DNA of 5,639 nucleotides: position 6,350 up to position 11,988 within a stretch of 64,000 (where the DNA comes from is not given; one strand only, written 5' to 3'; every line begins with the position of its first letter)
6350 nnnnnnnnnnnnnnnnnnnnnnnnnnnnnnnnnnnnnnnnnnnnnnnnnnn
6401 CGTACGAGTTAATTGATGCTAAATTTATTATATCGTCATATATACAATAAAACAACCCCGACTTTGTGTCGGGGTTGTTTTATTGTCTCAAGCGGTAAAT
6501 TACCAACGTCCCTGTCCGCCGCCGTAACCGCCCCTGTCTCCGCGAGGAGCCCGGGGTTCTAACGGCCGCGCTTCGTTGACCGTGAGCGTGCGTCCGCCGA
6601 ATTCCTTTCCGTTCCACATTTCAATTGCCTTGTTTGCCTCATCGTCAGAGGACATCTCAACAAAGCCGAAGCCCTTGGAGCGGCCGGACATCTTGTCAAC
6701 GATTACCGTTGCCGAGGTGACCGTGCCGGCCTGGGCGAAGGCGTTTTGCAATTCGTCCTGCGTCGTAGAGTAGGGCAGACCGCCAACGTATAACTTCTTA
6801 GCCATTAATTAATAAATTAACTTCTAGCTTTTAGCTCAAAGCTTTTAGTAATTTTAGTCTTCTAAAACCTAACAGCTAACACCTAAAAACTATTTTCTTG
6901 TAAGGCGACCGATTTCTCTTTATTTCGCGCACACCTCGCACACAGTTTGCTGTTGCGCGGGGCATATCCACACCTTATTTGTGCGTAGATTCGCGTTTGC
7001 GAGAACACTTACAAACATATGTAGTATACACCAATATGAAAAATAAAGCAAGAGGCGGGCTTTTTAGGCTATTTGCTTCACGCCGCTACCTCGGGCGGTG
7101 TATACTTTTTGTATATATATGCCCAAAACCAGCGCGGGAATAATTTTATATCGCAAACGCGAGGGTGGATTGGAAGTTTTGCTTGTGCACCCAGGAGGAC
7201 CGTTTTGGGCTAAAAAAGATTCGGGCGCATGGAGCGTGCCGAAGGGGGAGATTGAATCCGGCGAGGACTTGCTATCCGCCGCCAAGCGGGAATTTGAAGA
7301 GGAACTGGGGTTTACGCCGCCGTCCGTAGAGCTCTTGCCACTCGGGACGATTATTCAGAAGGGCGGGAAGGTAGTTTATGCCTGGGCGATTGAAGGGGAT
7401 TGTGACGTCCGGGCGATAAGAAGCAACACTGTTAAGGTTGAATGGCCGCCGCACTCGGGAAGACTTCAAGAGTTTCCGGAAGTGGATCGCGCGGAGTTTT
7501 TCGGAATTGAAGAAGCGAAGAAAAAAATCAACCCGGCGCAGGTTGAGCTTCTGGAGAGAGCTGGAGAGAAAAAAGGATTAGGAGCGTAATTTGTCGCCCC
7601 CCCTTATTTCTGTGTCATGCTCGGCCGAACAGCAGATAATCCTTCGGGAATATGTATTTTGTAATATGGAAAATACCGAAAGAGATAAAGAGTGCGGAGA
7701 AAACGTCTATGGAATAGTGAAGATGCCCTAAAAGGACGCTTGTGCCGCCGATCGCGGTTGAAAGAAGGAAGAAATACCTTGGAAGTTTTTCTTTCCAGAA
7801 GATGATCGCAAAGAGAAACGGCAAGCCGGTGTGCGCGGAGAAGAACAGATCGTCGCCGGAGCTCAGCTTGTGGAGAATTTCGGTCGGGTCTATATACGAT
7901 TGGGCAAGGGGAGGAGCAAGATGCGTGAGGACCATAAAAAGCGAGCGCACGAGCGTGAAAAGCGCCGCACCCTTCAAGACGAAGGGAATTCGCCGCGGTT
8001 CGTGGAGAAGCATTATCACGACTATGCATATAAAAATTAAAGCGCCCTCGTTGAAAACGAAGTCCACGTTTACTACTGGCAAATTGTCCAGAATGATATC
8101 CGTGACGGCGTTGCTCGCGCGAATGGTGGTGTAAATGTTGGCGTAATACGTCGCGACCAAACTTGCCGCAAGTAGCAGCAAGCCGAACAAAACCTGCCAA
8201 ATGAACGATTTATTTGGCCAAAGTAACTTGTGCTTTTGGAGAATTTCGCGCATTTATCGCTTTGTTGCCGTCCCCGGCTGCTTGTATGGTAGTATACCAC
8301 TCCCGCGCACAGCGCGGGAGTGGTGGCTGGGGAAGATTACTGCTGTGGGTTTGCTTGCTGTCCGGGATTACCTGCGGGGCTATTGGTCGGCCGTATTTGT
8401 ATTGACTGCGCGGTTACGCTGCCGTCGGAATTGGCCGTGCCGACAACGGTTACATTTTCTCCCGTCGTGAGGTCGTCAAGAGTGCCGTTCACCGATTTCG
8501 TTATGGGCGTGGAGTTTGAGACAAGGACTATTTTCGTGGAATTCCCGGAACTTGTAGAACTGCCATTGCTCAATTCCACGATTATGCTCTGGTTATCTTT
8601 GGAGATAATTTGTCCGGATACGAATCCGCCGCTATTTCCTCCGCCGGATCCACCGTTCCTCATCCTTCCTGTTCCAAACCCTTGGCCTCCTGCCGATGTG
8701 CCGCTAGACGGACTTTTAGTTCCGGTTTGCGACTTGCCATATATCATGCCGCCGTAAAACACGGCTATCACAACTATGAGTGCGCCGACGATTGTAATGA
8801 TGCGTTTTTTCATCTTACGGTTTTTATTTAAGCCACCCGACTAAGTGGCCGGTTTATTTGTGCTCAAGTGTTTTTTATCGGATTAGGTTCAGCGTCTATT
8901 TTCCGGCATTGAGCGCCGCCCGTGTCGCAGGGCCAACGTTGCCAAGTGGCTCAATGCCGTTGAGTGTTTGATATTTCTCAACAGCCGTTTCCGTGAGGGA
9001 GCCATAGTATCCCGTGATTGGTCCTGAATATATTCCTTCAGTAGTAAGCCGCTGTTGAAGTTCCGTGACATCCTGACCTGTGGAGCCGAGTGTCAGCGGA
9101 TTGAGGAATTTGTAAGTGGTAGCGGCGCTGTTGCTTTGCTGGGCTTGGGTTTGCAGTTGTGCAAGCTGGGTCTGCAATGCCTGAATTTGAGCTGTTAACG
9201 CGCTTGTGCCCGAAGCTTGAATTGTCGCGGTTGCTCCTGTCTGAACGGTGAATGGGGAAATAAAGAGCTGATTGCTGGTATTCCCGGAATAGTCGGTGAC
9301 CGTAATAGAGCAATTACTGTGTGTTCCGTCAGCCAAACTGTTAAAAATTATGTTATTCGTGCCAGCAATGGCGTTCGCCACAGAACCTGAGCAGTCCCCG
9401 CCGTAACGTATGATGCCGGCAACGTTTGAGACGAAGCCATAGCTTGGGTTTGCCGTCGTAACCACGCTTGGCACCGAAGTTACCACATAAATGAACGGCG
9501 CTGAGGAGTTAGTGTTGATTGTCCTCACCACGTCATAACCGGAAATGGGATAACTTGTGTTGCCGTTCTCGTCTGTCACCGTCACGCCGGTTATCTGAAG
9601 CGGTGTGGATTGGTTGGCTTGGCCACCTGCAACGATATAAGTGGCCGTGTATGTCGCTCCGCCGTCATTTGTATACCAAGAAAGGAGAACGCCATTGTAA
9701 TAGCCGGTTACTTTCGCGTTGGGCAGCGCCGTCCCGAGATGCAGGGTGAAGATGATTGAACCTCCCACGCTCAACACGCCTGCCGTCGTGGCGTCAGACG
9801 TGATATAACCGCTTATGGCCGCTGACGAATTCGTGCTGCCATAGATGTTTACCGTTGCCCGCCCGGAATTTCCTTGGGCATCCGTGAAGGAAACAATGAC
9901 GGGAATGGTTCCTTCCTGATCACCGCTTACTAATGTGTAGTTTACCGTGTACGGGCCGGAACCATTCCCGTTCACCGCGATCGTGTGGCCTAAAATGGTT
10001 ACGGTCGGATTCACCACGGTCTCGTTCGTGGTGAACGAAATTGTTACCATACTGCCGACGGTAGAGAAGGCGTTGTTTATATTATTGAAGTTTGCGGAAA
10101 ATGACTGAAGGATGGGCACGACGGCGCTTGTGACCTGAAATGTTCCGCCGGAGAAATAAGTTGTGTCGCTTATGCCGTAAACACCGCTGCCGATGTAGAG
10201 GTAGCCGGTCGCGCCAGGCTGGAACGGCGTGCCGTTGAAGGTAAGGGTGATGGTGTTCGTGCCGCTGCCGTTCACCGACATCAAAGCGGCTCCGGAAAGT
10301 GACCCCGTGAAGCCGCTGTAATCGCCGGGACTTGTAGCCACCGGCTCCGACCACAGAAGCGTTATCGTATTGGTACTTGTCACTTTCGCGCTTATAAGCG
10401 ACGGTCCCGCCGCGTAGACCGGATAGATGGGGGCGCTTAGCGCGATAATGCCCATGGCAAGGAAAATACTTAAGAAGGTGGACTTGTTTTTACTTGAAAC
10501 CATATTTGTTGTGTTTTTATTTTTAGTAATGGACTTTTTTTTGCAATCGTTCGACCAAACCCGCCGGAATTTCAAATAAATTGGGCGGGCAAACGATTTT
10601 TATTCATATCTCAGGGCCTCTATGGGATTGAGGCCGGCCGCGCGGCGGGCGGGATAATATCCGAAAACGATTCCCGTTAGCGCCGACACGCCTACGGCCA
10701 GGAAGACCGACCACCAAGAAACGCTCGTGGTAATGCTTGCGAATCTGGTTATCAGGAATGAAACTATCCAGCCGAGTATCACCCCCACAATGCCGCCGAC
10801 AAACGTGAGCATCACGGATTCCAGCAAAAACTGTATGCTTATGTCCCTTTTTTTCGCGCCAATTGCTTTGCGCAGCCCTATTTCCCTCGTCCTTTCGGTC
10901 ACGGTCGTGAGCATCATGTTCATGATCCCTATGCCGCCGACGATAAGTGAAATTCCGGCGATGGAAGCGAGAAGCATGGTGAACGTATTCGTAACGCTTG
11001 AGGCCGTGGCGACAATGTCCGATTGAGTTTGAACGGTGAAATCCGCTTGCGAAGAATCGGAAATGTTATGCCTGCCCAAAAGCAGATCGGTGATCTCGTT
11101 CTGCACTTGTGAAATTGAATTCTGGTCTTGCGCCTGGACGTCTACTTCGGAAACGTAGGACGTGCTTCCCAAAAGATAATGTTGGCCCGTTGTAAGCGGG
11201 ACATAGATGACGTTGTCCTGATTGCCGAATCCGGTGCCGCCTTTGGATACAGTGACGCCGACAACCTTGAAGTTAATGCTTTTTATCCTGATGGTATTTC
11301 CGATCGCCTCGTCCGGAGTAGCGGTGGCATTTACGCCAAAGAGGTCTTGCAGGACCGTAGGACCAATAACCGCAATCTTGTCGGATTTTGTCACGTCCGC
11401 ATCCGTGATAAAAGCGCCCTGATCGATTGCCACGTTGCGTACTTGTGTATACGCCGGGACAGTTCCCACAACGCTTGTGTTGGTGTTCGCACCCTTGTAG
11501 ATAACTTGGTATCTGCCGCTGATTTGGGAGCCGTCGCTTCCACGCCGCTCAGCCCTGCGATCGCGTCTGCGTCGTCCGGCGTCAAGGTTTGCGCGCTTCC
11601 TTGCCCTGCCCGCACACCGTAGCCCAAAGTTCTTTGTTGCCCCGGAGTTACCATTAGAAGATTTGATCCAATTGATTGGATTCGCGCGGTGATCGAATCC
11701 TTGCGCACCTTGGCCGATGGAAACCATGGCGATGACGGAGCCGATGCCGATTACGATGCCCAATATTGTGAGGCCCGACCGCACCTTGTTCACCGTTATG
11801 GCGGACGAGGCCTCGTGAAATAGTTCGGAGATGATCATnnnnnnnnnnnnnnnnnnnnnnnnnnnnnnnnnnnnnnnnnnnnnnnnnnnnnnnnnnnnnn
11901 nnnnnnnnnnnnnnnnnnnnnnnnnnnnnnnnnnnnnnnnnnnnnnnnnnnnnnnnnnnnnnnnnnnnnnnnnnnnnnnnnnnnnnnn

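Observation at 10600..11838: MacB/FtsX-type ABC permease appears to carry two compensating frameshifts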

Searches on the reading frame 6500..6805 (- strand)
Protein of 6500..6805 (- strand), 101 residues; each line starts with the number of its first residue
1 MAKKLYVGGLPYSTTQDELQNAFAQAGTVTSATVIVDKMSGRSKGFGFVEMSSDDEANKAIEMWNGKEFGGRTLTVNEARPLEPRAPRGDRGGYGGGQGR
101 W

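Call 31: search_protein_families(library=pfam, proteins=[window:6500-6805:-], max_evalue=0.001)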
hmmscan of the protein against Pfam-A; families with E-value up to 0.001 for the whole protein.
window:6500-6805:- (101 aa): 1 family
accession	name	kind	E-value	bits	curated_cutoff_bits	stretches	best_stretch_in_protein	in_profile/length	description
PF00076.28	RRM_1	-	1.3e-22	79.8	20.7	1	5-74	1-69/70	RNA recognition motif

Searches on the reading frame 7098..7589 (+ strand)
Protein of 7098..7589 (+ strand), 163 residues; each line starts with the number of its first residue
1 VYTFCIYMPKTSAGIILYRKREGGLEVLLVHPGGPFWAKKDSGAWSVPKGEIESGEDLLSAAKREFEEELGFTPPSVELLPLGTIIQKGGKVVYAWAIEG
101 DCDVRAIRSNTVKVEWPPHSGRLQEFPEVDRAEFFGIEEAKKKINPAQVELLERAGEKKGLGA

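Call 31: search_protein_families(library=pfam, proteins=[window:7098-7589:+], max_evalue=0.001)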
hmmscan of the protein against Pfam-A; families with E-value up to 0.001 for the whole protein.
window:7098-7589:+ (163 aa): 1 family
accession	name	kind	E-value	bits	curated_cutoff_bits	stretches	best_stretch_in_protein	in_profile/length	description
PF00293.34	NUDIX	-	3.6e-16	59.8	21.1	1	9-153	2-132/134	NUDIX domain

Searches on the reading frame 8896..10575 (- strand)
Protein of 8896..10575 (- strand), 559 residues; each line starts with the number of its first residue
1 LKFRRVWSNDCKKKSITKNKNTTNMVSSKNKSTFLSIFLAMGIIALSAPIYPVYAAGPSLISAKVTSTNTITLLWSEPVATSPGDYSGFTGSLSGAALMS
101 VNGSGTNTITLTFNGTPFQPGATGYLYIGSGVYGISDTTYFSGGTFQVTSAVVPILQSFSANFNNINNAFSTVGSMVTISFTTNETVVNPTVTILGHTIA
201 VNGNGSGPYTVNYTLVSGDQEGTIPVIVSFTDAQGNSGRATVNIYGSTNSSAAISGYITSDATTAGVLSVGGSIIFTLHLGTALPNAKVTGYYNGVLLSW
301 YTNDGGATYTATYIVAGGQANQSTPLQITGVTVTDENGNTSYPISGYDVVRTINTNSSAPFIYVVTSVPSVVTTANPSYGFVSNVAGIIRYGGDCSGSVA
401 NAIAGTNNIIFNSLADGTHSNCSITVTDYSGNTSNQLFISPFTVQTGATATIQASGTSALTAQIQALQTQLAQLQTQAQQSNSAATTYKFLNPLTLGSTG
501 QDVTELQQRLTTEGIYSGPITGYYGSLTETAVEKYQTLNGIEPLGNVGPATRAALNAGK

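Call 6: search_protein_families(library=pfam, proteins=[window:8896-10575:-], max_evalue=0.01)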
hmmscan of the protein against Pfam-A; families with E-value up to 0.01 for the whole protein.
window:8896-10575:- (559 aa): 3 families
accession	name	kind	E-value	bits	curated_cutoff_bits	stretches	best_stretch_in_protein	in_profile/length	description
PF01471.23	PG_binding_1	-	1.2e-15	57.9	23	1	499-555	1-57/57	Putative peptidoglycan binding domain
PF13600.11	DUF4140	-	0.0025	18.7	27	1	403-482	19-92/98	N-terminal domain of unknown function (DUF4140)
PF14282.11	FlxA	-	0.0062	17.1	26.3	0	459-485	53-79/101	FlxA-like protein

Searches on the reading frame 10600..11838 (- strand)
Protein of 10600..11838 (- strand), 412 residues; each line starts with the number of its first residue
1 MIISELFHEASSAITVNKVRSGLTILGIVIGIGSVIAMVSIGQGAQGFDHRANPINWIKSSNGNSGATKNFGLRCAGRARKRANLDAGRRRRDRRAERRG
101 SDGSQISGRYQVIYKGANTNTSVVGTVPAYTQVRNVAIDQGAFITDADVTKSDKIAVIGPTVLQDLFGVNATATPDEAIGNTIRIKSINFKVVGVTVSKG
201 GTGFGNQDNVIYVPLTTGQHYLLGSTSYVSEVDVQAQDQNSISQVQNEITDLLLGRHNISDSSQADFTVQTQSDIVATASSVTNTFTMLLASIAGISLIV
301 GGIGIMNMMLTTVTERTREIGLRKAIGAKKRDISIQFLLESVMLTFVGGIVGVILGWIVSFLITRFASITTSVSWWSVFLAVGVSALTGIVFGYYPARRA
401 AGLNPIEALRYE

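Call 6: search_protein_families(library=pfam, proteins=[window:10600-11838:-], max_evalue=0.01)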
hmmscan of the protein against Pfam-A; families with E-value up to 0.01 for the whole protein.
window:10600-11838:- (412 aa): 4 families
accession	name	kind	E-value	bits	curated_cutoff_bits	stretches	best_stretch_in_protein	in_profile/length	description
PF12704.14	MacB_PCD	-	1.4e-36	127.2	27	1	21-251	1-206/207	MacB-like periplasmic core domain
PF02687.27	FtsX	-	2.9e-23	82.6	25.5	1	292-405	2-120/120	FtsX-like permease C-terminal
PF12698.13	ABC2_membrane_3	-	3e-05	23.7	31.6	1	224-394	95-259/347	ABC-2 family transporter protein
PF13273.12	DUF4064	-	0.00047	20.8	32.1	1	284-386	2-99/102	Protein of unknown function (DUF4064)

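Call 7: list_cluster_members(proteins=[window:10603-11838:-, window:11838-12548:-])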
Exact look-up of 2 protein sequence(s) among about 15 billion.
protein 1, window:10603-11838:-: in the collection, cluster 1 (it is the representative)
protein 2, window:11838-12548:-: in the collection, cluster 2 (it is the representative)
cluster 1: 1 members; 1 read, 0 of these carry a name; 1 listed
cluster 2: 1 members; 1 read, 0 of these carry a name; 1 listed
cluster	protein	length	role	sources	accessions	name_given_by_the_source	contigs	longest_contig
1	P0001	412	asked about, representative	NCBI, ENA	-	-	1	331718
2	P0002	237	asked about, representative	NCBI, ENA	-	-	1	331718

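Call 9: find_encoding_contigs(protein=window:10603-11838:-, flank=10000, max_places=6)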
Protein window:10603-11838:- (412 aa): no gene with exactly this product is on record in the collection.

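Call 65: predict_structure(alignment_id=A2)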
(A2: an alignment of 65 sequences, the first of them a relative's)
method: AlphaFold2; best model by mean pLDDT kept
length: 412 residues; sequences in the alignment: 65
mean_pLDDT: 59.7   pTM: 0.35
mean pLDDT of the five models: 59.7, 56.2, 51.8, 50.0, 44.0
residues with pLDDT >= 90: 0; 70-90: 119; 50-70: 204; < 50: 89
segments of 3 or more residues with pLDDT < 50: 9-15, 43-104, 202-205, 226-231
pLDDT, mean of each block of 10 residues (from residue 1): 50 51 67 65 43 28 24 23 25 27 56 78 72 58 61 76 75 74 82 74 57 73 55 60 70 64 61 54 62 70 68 59 51 65 72 72 64 66 71 67 56 44
secondary structure, 60 per line:
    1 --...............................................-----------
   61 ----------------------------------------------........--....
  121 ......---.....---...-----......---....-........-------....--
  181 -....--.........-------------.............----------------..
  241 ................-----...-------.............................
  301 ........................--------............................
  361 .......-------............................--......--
elements in order: H3-49 E107-114 E117-126 H130-134 E138-140 H146-151 E155-158 H160-167 H175-178 E182-185 E188-196 E210-214 H215-222 H239-256 H272-324 H333-367 H375-402 H405-410

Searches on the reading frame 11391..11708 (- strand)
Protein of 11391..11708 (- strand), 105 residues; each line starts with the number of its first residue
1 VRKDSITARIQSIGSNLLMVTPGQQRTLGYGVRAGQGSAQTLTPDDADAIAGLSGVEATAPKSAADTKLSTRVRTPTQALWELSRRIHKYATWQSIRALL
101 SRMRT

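Call 6: search_protein_families(library=pfam, proteins=[window:11391-11708:-], max_evalue=0.01)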
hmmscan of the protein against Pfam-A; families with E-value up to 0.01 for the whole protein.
window:11391-11708:- (105 aa): 1 family
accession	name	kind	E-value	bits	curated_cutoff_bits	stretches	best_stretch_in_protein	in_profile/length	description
PF12704.14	MacB_PCD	-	0.00025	21.8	27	1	5-75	28-92/207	MacB-like periplasmic core domain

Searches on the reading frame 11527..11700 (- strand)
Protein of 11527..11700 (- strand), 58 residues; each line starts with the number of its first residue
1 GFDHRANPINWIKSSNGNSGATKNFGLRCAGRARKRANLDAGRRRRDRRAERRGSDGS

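Call 76: search_protein_representatives(protein=window:11527-11700:-)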
Query: 58 residues. Proteins with E-value up to 0.001 (for the whole library): 2; up to 1e-10: 0; up to 1e-30: 0. The best 2 are listed.
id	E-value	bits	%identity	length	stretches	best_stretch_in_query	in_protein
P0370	2.5e-04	37.5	29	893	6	7-50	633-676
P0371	6.0e-04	36.3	29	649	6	7-52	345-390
